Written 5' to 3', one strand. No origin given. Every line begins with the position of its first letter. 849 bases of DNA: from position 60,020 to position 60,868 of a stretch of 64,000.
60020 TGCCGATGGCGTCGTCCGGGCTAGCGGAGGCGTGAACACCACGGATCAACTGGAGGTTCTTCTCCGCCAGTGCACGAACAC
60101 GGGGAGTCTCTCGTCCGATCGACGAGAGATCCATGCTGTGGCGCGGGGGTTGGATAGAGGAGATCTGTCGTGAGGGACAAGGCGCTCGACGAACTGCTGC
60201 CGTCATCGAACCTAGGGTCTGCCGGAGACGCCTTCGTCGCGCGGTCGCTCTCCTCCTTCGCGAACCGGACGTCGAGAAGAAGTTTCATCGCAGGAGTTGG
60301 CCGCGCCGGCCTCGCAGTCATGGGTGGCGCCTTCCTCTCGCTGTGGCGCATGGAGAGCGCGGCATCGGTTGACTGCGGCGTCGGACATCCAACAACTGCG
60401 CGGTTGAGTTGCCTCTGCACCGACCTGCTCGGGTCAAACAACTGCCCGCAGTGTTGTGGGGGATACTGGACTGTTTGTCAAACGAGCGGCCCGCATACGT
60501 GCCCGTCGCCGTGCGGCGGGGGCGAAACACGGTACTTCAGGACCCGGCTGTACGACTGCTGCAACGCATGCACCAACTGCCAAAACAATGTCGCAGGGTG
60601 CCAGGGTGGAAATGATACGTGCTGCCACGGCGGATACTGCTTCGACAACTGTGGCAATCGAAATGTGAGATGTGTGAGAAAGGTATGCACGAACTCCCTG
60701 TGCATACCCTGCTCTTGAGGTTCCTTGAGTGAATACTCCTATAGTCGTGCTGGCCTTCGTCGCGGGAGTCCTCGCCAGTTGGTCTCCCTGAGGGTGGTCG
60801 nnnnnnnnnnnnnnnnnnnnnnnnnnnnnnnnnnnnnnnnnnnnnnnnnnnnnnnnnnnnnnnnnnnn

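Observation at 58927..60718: Orphan mauE-mauD-mauA-like cassette with no heavy subunit, MauG or amicyanin in reach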

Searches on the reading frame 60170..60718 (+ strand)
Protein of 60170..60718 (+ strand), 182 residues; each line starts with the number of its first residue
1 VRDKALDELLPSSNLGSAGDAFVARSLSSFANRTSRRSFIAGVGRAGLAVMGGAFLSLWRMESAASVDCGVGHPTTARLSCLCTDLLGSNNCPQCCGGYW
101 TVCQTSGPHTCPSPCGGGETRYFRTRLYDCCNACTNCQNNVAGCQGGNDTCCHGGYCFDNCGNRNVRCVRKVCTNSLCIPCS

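Call 3: search_protein_families(library=pfam, proteins=[window:60170-60718:+], max_evalue=0.1)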
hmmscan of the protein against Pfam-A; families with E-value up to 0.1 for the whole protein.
window:60170-60718:+ (182 aa): 0 families

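Call 4: search_protein_families(library=ncbifam, proteins=[window:60170-60718:+], max_evalue=0.1)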
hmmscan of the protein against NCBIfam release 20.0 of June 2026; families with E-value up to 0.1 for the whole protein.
window:60170-60718:+ (182 aa): 0 families

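Call 5: find_homologous_proteins(query=window:60170-60718:+, max_evalue=0.01)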
Query window:60170-60718:+ (182 aa): 7 proteins with E <= 0.01 among 145 candidates.
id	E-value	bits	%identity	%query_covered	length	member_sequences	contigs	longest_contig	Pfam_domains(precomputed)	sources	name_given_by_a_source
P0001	2.0e-101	356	87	100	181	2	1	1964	-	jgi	jgi:hypothetical protein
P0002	6.8e-80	286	72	100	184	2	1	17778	-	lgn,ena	-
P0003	3.5e-77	277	72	99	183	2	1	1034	-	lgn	-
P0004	7.2e-50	188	56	99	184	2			-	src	-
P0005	2.9e-38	150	46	96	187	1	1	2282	-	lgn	-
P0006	1.9e-33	134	46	99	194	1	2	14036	-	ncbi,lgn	-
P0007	1.7e-28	118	45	87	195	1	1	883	-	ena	-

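Call 6: search_solved_structures(query=window:60170-60718:+, max_evalue=10, show_alignments=3)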
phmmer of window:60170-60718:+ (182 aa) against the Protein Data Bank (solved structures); distinct sequences matched with E-value up to 10: 0.

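Call 8: find_encoding_contigs(protein=P0002, flank=10000, max_places=4)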
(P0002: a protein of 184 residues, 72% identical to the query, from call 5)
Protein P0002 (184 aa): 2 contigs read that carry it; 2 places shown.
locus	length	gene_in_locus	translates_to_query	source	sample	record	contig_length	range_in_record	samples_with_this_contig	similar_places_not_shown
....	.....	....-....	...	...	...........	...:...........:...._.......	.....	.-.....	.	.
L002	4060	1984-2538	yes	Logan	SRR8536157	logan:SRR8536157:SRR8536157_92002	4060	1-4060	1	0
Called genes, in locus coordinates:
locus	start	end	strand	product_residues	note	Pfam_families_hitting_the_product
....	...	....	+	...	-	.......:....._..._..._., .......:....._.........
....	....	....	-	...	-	-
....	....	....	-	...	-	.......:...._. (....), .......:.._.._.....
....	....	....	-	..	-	-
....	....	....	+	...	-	-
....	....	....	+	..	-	-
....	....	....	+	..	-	-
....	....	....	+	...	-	-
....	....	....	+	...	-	-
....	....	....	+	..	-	-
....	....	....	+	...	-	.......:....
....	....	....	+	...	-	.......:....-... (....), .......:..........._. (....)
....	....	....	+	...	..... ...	-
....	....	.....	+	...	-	-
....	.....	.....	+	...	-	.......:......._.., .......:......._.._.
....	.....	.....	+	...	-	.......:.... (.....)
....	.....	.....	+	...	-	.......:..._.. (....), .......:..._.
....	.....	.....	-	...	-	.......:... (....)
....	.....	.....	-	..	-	-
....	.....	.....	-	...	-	-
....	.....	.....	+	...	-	-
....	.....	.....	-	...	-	-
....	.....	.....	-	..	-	-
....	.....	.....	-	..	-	?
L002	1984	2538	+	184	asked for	-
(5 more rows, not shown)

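Call 9: find_encoding_contigs(protein=P0006, flank=10000, max_places=4)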
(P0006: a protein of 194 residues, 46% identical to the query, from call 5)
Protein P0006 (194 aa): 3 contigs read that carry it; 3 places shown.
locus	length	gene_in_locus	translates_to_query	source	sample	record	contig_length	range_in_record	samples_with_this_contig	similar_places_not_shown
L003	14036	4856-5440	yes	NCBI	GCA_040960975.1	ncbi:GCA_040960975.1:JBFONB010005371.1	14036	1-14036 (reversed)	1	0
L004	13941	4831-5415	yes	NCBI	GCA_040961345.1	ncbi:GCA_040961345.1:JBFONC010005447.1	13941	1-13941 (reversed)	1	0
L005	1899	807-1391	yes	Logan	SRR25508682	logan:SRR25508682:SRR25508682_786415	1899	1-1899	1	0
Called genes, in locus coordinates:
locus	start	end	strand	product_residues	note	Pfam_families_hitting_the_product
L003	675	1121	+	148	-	PF00665:rve, PF13683:rve_3, PF13333:rve_2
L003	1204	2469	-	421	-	PF00400:WD40 (faint), PF07676:PD40 (faint), PF25174:Beta-prop_THOC3 (faint), PF26550:Tricorn_2nd (faint)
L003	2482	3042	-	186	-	PF04542:Sigma70_r2, PF08281:Sigma70_r4_2, PF04545:Sigma70_r4 (weak)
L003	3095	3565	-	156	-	-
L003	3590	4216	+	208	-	PF07291:MauE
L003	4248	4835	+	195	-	PF00578:AhpC-TSA (weak)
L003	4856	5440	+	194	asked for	-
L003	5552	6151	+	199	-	-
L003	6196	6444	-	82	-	-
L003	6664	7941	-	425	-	PF01381:HTH_3 (weak), PF13560:HTH_31, PF13428:TPR_14 (faint), PF07719:TPR_2 (faint), PF17874:TPR_MalT (weak), PF13424:TPR_12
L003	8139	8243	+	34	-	-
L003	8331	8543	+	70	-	-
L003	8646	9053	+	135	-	-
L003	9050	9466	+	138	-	-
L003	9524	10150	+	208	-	-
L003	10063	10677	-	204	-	-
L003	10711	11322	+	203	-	-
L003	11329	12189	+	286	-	PF13814:Replic_Relax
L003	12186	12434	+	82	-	-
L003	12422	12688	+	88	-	PF12728:HTH_17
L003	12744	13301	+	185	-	-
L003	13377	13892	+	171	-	-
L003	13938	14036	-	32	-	?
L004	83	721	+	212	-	PF13276:HTH_21 (faint)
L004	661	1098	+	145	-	PF00665:rve, PF13683:rve_3, PF13333:rve_2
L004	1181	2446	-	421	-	PF00400:WD40 (faint), PF07676:PD40 (faint), PF25174:Beta-prop_THOC3 (faint), PF26550:Tricorn_2nd (faint)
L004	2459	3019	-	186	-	PF04542:Sigma70_r2, PF08281:Sigma70_r4_2, PF04545:Sigma70_r4 (weak)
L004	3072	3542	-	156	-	-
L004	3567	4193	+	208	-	PF07291:MauE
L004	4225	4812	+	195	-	PF00578:AhpC-TSA (weak)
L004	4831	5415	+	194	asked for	-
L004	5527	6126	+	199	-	-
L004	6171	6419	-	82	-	-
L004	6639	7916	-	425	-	PF01381:HTH_3 (weak), PF13560:HTH_31, PF13428:TPR_14 (faint), PF07719:TPR_2 (faint), PF17874:TPR_MalT (weak), PF13424:TPR_12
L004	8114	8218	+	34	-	-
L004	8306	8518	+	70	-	-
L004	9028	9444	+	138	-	-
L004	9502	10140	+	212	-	-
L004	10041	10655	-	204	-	-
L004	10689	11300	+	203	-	-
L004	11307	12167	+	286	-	PF13814:Replic_Relax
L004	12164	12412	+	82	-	-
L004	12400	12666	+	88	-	PF12728:HTH_17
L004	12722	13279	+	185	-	-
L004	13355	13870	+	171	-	-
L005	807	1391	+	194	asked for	-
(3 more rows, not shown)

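Call 11: search_solved_structures(query=A1, max_evalue=10, show_alignments=3)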
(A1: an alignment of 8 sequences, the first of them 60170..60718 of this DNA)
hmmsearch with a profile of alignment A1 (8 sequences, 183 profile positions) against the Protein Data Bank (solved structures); distinct sequences matched with E-value up to 10: 1.
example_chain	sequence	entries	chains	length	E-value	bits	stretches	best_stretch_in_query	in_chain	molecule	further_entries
4a2c_A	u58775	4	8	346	1.2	12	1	78-104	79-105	GALACTITOL-1-PHOSPHATE 5-DEHYDROGENASE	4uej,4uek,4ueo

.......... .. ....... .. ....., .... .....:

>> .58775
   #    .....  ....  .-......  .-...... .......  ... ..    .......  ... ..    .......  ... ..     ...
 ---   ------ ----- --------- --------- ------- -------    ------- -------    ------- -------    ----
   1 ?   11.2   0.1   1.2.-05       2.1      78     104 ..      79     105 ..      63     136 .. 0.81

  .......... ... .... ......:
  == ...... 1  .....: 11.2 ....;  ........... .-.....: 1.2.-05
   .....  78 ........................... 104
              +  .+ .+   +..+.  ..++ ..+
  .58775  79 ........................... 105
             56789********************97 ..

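Call 30: predict_structure(alignment_id=A1)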
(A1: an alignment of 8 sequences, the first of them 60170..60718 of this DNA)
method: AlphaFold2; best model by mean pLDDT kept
length: 182 residues; sequences in the alignment: 8
mean_pLDDT: 36.2   pTM: 0.20
mean pLDDT of the five models: 36.2, 35.1, 35.0, 34.2, 32.7
residues with pLDDT >= 90: 0; 70-90: 0; 50-70: 1; < 50: 181
segments of 3 or more residues with pLDDT < 50: 1-34, 36-182
pLDDT, mean of each block of 10 residues (from residue 1): 30 34 45 46 41 33 28 29 27 32 34 41 40 42 36 36 38 37 41
secondary structure, 60 per line:
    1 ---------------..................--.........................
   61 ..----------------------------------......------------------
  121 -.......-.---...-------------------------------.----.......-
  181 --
elements in order: H16-33 H36-62 E97-102 E122-128 E173-179

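Call 31: search_protein_representatives(alignment_id=A1)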
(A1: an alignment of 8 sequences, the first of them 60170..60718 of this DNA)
Query: 8 sequences, 183 profile positions. Proteins with E-value up to 0.001 (for the whole library): 35; up to 1e-10: 12; up to 1e-30: 6. The best 35 are listed.
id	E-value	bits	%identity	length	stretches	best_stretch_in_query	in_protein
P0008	1.4e-52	194.3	-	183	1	3-180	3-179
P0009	1.2e-49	184.8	-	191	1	1-180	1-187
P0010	1.5e-48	181.2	-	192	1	2-180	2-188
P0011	8.4e-44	165.7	-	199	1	18-181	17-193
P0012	4.1e-42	160.2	-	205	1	8-177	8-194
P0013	6.0e-40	153.2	-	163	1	1-105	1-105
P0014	5.5e-18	81.6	-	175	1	16-179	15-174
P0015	3.4e-17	79.0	-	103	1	10-78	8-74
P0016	6.0e-15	71.7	-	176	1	15-180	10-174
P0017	1.1e-14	70.8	-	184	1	18-179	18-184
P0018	1.4e-14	70.5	-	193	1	7-179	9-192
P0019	4.1e-12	62.4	-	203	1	14-179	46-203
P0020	5.8e-09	52.2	-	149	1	23-180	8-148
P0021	1.1e-07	48.0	-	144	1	10-133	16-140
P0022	3.3e-07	46.5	-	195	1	28-182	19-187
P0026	6.6e-07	45.5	-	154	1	20-177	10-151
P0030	1.1e-05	41.4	-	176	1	12-181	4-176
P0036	2.1e-04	37.3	-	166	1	12-153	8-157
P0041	8.5e-04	35.3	-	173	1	17-179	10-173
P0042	8.8e-04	35.3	-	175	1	17-163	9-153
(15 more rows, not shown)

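Call 38: search_protein_families(library=pfam, proteins=[P0030, P0041, P0042, P0036, P0021, P0014, P0020, P0026, P0009, P0012], max_evalue=1)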
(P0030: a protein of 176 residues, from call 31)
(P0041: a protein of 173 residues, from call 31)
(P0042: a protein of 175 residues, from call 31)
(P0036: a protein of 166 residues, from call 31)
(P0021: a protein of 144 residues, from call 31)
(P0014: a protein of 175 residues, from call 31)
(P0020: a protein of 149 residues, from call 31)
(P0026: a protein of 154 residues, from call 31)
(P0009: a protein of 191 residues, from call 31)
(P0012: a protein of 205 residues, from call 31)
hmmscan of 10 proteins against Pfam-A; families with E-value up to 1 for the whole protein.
P0030 (176 aa): 0 families

P0041 (173 aa): 1 family
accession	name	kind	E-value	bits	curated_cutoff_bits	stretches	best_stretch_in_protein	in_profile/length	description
PF02975.19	Me-amine-dh_L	-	1.4e-05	26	25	1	61-166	5-108/113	Methylamine dehydrogenase, L chain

P0042 (175 aa): 1 family
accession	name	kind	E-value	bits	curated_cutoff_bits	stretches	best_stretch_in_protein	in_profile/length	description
PF02975.19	Me-amine-dh_L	-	4.3e-08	34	25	1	61-170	3-109/113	Methylamine dehydrogenase, L chain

P0036 (166 aa): 0 families

P0021 (144 aa): 0 families

P0014 (175 aa): 0 families

P0020 (149 aa): 1 family
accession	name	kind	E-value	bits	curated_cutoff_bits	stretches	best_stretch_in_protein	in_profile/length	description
PF10399.14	UCR_Fe-S_N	-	0.2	11.6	24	1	17-41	7-31/41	Ubiquitinol-cytochrome C reductase Fe-S subunit TAT signal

P0026 (154 aa): 1 family
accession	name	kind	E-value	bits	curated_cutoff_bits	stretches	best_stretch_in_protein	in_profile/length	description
PF10518.14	TAT_signal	-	0.016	15.6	22.7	1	25-40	3-18/21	TAT (twin-arginine translocation) pathway signal sequence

P0009 (191 aa): 0 families

P0012 (205 aa): 0 families

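Call 42: find_encoding_contigs(protein=P0014, flank=8000, max_places=3)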
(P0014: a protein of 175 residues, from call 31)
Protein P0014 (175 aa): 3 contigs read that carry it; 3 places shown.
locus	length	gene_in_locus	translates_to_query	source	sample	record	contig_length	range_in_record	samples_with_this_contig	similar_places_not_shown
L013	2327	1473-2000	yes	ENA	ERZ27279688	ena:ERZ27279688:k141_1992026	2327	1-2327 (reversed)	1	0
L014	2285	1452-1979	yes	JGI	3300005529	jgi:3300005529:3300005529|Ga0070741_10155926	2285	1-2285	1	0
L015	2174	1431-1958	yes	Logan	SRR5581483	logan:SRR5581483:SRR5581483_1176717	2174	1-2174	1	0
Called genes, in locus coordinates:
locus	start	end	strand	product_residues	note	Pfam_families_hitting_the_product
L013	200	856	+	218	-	PF07291:MauE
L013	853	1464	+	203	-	-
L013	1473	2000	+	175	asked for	-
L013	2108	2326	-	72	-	?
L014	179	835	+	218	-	PF07291:MauE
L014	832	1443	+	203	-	-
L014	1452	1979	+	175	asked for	-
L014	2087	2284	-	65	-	?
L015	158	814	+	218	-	PF07291:MauE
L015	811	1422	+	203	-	-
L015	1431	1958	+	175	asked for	-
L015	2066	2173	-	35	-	?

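Call 43: find_encoding_contigs(protein=P0026, flank=8000, max_places=3)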
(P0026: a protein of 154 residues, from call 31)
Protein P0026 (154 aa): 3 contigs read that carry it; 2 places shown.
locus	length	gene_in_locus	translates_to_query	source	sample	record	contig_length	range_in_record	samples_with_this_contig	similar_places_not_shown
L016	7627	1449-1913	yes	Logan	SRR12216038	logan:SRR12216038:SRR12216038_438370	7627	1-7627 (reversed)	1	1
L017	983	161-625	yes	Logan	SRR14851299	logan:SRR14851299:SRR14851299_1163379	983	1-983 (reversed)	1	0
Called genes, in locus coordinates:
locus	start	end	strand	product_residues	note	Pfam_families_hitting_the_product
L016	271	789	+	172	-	PF07291:MauE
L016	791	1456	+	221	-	-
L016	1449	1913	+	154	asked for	-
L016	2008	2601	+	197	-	-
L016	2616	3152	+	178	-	-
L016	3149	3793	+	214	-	-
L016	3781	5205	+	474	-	PF05175:MTS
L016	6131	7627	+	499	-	?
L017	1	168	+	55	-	?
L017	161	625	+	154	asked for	-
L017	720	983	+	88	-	?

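Call 44: find_encoding_contigs(protein=P0041, flank=8000, max_places=3)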
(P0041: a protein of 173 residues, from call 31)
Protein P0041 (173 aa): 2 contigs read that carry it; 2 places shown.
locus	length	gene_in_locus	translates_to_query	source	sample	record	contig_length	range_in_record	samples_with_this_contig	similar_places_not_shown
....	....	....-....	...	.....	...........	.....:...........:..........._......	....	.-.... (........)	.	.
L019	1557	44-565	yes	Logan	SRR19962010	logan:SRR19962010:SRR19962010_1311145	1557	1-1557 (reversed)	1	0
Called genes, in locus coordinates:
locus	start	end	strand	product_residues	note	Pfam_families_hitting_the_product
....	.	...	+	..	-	?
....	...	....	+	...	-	-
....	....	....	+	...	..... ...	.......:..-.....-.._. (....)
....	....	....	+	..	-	-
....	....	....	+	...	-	-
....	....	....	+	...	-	-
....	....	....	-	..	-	?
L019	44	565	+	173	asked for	PF02975:Me-amine-dh_L (weak)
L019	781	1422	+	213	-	-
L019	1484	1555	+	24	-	?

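Call 45: find_encoding_contigs(protein=P0020, flank=8000, max_places=3)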
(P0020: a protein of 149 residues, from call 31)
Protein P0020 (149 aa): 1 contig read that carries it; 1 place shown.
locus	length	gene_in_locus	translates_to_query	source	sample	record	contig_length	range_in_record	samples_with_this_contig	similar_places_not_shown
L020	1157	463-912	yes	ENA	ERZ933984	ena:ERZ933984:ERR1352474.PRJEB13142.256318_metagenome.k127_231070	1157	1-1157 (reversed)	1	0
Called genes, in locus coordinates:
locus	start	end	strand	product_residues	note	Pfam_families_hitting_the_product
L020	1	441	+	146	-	?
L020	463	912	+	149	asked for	-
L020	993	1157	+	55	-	?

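Call 46: find_encoding_contigs(protein=P0009, flank=8000, max_places=3)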
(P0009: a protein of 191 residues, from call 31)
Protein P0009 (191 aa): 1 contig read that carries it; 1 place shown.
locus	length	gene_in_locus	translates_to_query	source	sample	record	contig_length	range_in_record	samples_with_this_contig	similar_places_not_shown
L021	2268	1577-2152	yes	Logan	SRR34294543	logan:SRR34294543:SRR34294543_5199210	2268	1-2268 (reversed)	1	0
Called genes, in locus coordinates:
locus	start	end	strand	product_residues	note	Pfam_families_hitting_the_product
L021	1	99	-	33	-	?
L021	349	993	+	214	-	PF07291:MauE, PF07681:DoxX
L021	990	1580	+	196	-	-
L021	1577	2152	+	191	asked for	-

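Call 48: find_related_loci(query=A1, collection=genome_contigs, flank=10000)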
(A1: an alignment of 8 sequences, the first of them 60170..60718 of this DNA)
Query A1 (182 aa) in genome_contigs; peptide patterns used: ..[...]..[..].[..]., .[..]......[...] (x = any residue, [..] = any of these).
18 stretches matched a pattern; 1 encode a relative of the query (tblastn E <= 1e-3); 1 distinct loci.
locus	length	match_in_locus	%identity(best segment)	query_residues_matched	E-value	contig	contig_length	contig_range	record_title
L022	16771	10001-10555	39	8-178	2e-33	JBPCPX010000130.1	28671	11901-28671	MAG: Actinomycetota bacterium isolate TH_ant_mag_193 S1Ck127_8796849_flag_0_multi_15.9995_len_28671, whole genome shotgu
